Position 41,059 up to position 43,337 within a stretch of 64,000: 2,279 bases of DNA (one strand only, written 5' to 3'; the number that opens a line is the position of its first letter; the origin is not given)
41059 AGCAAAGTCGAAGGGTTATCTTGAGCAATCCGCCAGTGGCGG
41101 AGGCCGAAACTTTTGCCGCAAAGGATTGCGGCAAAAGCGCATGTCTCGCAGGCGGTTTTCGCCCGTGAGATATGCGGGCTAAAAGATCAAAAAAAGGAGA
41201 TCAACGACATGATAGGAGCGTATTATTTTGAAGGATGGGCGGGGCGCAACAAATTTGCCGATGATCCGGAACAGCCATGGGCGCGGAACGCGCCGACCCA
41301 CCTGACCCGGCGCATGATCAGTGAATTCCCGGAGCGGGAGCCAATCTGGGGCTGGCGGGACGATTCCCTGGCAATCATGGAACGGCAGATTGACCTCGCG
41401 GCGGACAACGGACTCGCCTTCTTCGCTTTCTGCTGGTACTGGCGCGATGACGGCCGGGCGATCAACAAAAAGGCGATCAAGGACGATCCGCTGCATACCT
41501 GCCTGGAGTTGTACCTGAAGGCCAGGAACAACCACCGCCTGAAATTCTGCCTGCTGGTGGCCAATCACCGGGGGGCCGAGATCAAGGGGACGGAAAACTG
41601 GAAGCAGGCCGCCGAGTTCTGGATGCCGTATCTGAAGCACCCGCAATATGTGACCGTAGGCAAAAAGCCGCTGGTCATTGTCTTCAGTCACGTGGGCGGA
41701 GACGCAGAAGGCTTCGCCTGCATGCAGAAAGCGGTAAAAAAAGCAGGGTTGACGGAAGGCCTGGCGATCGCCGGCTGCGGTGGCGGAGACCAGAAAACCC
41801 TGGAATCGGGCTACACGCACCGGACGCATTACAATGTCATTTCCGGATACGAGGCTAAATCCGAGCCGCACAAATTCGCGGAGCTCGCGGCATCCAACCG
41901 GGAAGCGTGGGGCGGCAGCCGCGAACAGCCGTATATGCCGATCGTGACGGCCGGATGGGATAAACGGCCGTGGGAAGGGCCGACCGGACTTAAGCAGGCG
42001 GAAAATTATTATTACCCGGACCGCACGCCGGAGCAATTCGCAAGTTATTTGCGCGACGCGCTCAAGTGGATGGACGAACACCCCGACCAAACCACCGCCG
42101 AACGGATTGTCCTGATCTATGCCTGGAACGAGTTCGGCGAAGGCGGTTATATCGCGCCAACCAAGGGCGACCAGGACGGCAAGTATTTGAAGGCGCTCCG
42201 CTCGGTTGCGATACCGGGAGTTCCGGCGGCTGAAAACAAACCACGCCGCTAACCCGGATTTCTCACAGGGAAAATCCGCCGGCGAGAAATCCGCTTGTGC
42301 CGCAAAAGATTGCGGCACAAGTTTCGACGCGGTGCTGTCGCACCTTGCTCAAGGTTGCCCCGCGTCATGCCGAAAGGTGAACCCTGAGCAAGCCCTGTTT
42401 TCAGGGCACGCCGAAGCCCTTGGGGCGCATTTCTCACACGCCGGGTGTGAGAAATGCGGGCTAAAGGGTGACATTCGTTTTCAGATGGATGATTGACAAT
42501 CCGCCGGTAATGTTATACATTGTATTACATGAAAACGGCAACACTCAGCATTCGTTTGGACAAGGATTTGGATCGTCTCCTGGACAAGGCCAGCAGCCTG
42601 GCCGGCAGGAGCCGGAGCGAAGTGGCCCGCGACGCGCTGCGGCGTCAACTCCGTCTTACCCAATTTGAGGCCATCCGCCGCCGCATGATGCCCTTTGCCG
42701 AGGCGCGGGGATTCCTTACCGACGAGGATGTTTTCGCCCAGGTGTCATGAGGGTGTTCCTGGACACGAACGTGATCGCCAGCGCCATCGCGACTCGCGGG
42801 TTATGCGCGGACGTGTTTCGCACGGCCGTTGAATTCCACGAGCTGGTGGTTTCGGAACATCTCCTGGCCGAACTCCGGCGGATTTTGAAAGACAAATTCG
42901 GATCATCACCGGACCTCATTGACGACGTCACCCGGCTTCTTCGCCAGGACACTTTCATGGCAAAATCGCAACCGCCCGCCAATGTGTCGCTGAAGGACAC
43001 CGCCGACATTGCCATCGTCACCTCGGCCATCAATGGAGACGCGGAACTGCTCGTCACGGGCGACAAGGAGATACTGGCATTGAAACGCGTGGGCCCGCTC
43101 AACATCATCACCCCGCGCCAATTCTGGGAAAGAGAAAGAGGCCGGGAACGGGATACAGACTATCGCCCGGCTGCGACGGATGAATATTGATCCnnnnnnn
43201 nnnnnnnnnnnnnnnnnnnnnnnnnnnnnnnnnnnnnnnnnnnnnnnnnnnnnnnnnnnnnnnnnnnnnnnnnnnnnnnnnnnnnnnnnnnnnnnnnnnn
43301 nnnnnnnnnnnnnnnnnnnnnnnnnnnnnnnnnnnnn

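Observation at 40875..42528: A GH99/WbsX-like gene is bracketed by two ~230-nt multi-hairpin repeat clusters that share sequence modules: structured RNA family or cassette boundaries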

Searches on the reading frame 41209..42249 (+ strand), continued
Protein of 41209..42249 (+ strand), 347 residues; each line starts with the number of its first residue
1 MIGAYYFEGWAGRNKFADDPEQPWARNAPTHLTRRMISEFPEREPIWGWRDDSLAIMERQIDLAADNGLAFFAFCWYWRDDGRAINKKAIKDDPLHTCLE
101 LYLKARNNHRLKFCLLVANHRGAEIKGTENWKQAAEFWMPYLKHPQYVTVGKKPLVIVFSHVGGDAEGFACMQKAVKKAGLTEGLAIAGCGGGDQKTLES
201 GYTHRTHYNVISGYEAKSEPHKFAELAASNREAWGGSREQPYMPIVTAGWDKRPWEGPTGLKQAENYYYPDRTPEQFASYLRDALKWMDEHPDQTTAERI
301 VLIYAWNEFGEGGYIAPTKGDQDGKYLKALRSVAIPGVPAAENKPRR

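Call 73: find_encoding_contigs(protein=P0242, flank=6000, max_places=6)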
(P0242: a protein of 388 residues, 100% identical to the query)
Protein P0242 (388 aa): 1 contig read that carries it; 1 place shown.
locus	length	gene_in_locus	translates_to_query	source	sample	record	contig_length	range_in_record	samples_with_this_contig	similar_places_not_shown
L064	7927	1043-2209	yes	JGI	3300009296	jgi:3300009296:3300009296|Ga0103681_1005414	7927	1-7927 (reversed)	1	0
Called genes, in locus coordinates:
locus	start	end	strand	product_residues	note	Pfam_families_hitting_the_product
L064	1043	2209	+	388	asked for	PF14307:Glyco_tran_WbsX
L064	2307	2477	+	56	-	-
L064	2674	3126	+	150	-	-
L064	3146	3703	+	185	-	-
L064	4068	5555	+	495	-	-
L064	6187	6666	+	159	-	-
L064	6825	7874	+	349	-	-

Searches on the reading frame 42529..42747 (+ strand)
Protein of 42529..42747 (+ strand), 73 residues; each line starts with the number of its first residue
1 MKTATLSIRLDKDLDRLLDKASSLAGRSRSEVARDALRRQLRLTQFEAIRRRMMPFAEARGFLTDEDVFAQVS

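Call 12: search_protein_families(library=pfam, proteins=[window:42529-42747:+])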
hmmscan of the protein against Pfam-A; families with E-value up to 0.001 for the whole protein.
window:42529-42747:+ (73 aa): 1 family
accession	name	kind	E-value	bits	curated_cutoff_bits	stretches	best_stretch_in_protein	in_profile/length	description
PF01402.27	RHH_1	-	1.7e-06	28.2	20.5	1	6-41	2-37/39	Ribbon-helix-helix protein, copG family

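Call 28: find_encoding_contigs(protein=window:42529-42747:+, flank=4000, max_places=10)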
Protein window:42529-42747:+ (73 aa): 6 contigs read that carry it; 6 places shown.
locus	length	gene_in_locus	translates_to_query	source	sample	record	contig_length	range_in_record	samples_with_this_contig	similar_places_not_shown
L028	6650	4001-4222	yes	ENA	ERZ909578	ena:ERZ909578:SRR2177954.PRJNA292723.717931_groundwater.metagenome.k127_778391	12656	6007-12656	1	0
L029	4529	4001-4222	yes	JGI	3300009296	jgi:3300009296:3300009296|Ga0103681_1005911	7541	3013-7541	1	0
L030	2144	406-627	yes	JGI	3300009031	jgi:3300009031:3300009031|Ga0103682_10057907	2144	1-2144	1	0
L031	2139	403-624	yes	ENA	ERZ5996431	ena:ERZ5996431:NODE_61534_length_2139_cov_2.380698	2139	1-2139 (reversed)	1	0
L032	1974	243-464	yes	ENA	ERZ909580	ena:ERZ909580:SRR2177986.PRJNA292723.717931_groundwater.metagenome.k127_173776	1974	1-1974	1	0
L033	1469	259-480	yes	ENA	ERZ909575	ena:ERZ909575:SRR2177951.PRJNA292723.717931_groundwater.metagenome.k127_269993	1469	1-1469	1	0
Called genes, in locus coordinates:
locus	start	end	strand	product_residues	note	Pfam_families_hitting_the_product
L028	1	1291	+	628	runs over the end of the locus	PF07944:Beta-AFase-like_GH127_cat, PF20736:Glyco_hydro127M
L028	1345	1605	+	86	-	PF04221:RelB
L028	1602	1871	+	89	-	PF15738:YafQ_toxin, PF05016:ParE_toxin (weak)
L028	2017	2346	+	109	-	PF00893:Multi_Drug_Res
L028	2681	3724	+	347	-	PF14307:Glyco_tran_WbsX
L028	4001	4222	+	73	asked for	PF01402:RHH_1 (weak)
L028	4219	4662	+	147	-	PF01850:PIN (faint), PF13470:PIN_3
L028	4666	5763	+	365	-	PF24067:Beta-prop_BT_1020 (weak), PF13088:BNR_2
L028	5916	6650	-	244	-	?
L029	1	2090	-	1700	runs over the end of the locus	?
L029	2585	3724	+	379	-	PF14307:Glyco_tran_WbsX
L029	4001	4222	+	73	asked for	PF01402:RHH_1 (weak)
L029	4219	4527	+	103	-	?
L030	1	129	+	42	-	?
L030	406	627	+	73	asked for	PF01402:RHH_1 (weak)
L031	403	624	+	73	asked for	PF01402:RHH_1 (weak)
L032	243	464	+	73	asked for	PF01402:RHH_1 (weak)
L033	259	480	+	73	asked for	PF01402:RHH_1 (weak)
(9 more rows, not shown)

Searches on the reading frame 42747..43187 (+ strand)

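Call 12: search_protein_families(library=pfam, proteins=[window:42747-43187:+])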
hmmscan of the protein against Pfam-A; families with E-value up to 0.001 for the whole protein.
window:42747-43187:+ (147 aa): 2 families
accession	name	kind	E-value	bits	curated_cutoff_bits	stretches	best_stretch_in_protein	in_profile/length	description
PF13470.12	PIN_3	-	3.3e-12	47.7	27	1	2-107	1-114/115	PIN domain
PF01850.27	PIN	-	7.3e-06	27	23.6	1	3-110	1-115/120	PIN domain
